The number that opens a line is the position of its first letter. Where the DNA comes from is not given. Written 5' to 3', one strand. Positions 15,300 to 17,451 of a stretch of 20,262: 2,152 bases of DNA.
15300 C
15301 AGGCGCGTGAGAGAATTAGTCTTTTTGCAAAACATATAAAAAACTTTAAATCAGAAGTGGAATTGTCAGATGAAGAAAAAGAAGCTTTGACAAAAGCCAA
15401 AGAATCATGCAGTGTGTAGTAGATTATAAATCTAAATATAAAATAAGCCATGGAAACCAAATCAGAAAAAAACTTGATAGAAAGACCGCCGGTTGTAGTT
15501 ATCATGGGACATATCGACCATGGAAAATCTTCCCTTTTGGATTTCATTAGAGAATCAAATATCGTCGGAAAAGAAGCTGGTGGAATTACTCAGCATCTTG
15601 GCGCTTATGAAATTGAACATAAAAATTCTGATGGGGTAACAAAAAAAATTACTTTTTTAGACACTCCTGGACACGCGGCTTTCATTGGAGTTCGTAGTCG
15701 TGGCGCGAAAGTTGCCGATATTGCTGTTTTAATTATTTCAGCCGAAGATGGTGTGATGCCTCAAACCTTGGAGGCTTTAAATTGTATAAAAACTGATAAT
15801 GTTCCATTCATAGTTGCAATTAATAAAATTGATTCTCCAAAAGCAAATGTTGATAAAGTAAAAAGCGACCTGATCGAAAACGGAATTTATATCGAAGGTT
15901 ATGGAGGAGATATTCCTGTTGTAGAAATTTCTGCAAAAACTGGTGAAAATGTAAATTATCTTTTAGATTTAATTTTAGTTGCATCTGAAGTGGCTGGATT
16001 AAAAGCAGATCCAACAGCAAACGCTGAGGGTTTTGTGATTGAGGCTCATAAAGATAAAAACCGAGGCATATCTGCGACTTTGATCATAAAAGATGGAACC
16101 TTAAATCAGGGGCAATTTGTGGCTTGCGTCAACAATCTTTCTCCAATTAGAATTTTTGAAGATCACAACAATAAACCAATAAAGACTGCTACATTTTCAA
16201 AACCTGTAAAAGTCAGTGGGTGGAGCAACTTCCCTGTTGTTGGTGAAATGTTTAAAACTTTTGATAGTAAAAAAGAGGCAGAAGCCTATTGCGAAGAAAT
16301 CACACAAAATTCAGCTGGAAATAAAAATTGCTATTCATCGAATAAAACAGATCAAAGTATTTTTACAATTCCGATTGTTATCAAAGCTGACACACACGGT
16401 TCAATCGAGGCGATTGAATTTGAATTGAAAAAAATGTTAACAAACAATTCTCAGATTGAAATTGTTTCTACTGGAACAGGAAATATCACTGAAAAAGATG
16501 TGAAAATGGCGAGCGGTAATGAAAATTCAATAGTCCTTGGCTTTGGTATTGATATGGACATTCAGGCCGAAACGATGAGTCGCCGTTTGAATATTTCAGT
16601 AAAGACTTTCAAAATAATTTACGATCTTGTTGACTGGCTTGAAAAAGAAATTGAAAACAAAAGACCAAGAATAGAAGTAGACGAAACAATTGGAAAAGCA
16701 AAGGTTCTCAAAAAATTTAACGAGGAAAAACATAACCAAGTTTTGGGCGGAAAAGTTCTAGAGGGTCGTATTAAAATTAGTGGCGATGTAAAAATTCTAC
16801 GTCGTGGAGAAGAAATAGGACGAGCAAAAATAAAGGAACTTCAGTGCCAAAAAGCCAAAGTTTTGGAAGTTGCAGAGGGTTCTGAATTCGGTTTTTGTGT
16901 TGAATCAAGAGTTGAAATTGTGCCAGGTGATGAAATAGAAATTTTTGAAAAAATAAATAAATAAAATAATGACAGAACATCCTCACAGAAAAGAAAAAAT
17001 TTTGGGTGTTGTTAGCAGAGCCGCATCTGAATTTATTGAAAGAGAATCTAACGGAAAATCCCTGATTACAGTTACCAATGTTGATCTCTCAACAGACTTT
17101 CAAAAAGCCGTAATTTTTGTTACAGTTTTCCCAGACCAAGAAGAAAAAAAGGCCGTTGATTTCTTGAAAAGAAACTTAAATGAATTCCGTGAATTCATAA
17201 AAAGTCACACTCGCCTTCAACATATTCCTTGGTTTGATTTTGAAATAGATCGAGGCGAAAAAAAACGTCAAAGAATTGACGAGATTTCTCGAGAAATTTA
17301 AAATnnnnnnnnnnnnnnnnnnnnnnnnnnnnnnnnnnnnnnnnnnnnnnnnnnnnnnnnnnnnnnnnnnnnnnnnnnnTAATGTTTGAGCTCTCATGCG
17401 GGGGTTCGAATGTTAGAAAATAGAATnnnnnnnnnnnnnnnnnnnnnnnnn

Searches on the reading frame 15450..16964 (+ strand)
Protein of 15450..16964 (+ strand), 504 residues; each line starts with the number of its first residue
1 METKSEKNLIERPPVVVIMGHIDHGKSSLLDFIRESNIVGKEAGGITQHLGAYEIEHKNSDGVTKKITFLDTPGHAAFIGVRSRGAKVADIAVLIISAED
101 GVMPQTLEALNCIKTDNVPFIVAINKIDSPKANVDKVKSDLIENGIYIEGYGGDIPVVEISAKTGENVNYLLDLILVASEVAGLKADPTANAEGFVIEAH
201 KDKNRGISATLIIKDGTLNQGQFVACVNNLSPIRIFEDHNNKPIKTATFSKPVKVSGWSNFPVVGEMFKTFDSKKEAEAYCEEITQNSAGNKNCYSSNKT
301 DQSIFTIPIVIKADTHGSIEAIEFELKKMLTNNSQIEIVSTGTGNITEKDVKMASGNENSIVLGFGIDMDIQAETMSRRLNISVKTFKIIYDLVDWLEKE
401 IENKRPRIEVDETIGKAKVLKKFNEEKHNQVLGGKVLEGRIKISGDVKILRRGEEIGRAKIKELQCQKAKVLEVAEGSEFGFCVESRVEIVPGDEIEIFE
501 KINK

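Call 46: search_protein_families(library=pfam, proteins=[window:15450-16964:+], max_evalue=0.01)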
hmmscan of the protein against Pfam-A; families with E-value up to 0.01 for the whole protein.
window:15450-16964:+ (504 aa): 8 families
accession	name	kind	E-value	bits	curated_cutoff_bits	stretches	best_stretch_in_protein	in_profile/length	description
PF00009.33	GTP_EFTU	-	3.2e-37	128.4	26.5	1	15-176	5-183/188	Elongation factor Tu GTP binding domain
PF11987.13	IF-2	-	3.9e-24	85.3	27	1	295-396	16-115/117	Translation-initiation factor 2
PF22042.2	EF-G_D2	-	7.6e-15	55.2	27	1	192-269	2-82/84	Elongation factor G domain 2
PF01926.29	MMR_HSR1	-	6.5e-09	36.3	21.9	1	16-126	2-113/113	50S ribosome-binding GTPase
PF00071.28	Ras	-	0.00021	21.3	21.6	1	16-174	2-155/162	Ras family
PF14578.12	GTP_EFTU_D4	-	0.00089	19.6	23.8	1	415-493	3-82/86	Elongation factor Tu domain 4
PF08477.19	Roc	-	0.0049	17.5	27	0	16-128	2-119/119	Ras of Complex, Roc, domain of DAPkinase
PF03193.22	RsgA_GTPase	-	0.0075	16.5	30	0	90-172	24-101/174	RsgA GTPase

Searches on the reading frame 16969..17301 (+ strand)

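Call 46: search_protein_families(library=pfam, proteins=[window:16969-17301:+], max_evalue=0.01)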
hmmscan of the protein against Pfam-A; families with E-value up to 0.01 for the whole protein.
window:16969-17301:+ (110 aa): 1 family
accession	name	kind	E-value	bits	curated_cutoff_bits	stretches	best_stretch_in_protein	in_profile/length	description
PF02033.23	RBFA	-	6e-16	59.1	34.7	1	8-106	2-104/105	Ribosome-binding factor A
